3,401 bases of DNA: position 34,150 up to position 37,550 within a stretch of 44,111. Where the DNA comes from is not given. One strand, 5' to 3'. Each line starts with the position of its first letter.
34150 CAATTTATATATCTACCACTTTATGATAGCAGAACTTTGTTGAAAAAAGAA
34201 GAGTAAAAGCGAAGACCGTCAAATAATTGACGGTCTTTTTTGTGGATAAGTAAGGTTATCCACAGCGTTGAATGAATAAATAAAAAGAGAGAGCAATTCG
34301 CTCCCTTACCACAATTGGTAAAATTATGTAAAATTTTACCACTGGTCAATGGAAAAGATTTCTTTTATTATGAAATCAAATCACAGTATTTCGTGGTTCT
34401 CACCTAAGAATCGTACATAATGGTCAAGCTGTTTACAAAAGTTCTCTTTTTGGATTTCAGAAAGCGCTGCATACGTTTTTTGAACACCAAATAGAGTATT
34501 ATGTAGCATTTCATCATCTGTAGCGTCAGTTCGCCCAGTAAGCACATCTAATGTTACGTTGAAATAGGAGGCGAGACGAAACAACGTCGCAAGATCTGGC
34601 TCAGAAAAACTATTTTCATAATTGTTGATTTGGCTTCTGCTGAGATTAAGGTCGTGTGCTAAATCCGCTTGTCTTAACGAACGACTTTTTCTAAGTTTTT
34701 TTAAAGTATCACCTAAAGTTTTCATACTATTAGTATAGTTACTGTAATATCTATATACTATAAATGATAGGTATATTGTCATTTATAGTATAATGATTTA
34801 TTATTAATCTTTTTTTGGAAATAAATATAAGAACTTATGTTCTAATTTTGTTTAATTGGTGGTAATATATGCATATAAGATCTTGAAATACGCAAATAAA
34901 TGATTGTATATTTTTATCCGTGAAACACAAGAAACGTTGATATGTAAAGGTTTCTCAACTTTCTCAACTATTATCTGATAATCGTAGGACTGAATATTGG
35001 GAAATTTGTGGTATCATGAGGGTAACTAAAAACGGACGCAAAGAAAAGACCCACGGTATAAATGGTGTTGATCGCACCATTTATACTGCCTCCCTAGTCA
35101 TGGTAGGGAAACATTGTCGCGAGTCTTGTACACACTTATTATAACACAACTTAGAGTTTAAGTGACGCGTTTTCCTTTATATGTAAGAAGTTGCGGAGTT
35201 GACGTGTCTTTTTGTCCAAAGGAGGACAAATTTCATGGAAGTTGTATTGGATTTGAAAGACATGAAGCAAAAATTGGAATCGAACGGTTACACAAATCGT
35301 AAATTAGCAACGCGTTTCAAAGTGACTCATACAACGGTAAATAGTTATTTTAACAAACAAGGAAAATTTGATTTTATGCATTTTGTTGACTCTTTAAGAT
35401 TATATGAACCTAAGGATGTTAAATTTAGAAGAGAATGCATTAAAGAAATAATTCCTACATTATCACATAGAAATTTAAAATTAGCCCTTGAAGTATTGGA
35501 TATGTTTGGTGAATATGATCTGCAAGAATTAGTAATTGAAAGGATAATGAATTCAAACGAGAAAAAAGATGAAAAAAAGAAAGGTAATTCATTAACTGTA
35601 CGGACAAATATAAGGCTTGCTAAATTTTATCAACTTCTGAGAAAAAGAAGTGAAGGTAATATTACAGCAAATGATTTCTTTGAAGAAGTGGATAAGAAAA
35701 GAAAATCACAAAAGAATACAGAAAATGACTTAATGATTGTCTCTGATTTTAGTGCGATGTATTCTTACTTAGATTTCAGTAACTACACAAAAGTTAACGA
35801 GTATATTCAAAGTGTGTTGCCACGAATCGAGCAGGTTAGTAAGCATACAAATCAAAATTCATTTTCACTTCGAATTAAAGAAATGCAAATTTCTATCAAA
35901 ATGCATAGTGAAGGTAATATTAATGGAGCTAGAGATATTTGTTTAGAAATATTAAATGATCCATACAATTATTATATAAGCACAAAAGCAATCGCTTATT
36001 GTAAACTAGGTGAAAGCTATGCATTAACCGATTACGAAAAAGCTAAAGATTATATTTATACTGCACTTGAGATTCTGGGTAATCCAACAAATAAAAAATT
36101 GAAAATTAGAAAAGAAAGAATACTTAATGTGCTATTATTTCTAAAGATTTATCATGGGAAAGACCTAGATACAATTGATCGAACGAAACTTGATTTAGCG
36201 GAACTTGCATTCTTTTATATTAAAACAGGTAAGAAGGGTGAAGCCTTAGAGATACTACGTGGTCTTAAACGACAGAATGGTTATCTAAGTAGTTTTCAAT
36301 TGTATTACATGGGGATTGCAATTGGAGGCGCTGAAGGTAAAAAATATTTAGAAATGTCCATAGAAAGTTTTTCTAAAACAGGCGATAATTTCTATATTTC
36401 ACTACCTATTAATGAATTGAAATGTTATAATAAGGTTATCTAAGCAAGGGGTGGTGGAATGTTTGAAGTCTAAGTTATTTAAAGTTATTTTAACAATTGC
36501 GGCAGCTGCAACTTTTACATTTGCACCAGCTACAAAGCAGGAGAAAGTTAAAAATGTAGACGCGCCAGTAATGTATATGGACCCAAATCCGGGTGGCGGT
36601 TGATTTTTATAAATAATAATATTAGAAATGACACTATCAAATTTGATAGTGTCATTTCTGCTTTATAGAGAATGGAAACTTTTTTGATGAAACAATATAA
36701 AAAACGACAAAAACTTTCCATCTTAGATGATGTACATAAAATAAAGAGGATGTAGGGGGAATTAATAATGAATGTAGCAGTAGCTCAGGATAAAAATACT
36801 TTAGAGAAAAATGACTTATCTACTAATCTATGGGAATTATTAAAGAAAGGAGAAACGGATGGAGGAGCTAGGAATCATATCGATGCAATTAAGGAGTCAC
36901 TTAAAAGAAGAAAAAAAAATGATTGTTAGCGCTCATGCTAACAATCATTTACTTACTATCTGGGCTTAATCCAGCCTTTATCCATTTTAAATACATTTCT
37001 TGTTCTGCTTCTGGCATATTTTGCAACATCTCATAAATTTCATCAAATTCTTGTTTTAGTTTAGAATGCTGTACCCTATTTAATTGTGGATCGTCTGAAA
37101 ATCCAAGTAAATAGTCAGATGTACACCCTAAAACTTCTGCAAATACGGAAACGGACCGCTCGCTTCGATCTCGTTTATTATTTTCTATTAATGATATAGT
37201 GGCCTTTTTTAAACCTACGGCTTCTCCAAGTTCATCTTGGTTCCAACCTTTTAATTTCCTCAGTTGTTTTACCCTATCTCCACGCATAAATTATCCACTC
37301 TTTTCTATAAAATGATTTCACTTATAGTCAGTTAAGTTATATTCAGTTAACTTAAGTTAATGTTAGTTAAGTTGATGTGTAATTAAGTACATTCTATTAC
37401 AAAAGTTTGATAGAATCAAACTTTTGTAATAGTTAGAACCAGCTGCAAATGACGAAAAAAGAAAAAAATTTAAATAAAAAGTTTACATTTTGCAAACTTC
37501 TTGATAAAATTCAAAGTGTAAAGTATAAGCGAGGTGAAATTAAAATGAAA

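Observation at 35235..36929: Arbitrium-type peptide communication cassette (AimR-like receptor, 46-aa AimP-like pre-peptide ending DPNPGGG, downstream 53-aa ORF) on an episomal phage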

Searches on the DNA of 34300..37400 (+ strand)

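Call 5: search_dna_similar(query=window:34300-37400:+, collection=phages, mode=near)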
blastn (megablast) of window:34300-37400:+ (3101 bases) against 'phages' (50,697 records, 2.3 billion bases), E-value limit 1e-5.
Records with a match: 3; places in all: 3; records where one place covers at least 80% of the query: 0.
Best place of each record, by identity: 80-90% 1; 60-80% 2.
By first word of the organism name: Bacillus 3.
By host as written in the record: Bacillus thuringiensis 2; Bacillus cereus 1.
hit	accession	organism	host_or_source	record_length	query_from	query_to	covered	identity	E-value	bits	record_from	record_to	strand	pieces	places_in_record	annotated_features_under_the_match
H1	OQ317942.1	Bacillus phage 0105phi7-2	Bacillus thuringiensis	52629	633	2201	51%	72.6%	6e-120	438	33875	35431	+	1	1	AimR-like quorum sensing transcription regulator | putative quorum sensing peptide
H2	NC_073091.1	Bacillus phage 0105phi7-2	Bacillus thuringiensis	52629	633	2201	51%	72.6%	6e-120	438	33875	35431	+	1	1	AimR-like quorum sensing transcription regulator | putative quorum sensing peptide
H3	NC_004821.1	Bacillus phage phBC6A52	Bacillus cereus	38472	2310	2394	3%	89.5%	7e-20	106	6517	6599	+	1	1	none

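Call 8: get_annotated_region(hit=H1, flank=5000)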
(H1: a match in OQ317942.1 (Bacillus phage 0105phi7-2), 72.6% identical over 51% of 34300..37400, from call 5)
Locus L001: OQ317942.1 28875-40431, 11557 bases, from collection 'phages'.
description: Bacillus phage 0105phi7-2, complete genome.
organism: Bacillus phage 0105phi7-2 (NCBI taxid 3025408)
taxonomy: Viruses; Duplodnaviria; Heunggongvirae; Uroviricota; Caudoviricetes
host: Bacillus thuringiensis; source: -; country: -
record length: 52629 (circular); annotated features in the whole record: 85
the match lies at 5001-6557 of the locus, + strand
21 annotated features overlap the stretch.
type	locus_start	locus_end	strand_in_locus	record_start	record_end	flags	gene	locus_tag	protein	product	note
CDS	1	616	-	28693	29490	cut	-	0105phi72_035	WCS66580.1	plasmid-partitioning ATPase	HHpred match to PRK13869 RepA, and related models of plasmid-partitioning ATPases; RepA plasmid-partitioning ATPase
CDS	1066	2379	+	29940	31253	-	-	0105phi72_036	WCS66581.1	bifunctional primase and DNA binding protein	HHpred of N-terminal domain to PF16793 RepB primase; The C-terminal domain is often encoded as a separate polypeptide ...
CDS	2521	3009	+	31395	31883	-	-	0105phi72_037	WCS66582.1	hypothetical protein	member of a family in Bacillus chromosomes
CDS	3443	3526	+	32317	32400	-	-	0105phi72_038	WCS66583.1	hypothetical protein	Predicted to be a helical peptide; member of small 27 residue family in Bacillus chromosomes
CDS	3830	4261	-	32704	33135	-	-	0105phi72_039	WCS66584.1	hypothetical protein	member of families PF16308 and PF10039 found in chromosomes and some phages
CDS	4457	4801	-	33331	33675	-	-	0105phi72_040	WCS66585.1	putative immunity repressor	HHpred match of N-terminal domain to SUPFAM0051249 lambda repressor-like DNA-binding domain; Has a C-terminal domain ...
CDS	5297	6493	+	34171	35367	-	-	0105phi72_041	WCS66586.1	AimR-like quorum sensing transcription regulator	Strong HHpred match to pdb:5ZVV, phage phi3T aimR, and other models of quorum sensing repressors; AimR senses a ...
CDS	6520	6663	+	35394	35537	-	-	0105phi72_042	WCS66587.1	putative quorum sensing peptide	Similar to Bacillus phage phi3T aimP, the Bacillus phage phi3T quorum peptide, in size, sequence conservation pattern, ...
CDS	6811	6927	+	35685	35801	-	-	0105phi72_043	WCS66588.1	hypothetical protein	member of 40 residue family in B. cereus group chromosomes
CDS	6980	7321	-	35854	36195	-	-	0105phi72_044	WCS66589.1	putative transcription factor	HHpred match of N-terminal domain to SUPFAM0051249 lambda repressor-like DNA-binding domain; Has a C-terminal domain ...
CDS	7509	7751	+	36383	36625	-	-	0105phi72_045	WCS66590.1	putative transcription factor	HHpred match to PHA01976 helix-turn-helix protein and related transcription factor and DNA binding models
CDS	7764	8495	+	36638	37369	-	-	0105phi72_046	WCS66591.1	antirepressor protein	An HMM limited to sequences aligning over the full length of the protein is matched by HHpred to the ...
CDS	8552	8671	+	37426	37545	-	-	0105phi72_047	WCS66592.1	hypothetical protein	secondary structure prediction is a single helical peptide; member of a 40 residue family in Bacillus chromosomes and ...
CDS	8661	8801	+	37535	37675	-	-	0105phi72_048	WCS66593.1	hypothetical protein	member of 45 residue family in B. cereus group chromosomes and Bacillus phages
CDS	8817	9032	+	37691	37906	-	-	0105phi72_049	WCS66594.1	hypothetical protein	HHpred matches to PF08792 Zn ribbon and related models; member of 75 member Zn ribbon protein family in Bacillus ...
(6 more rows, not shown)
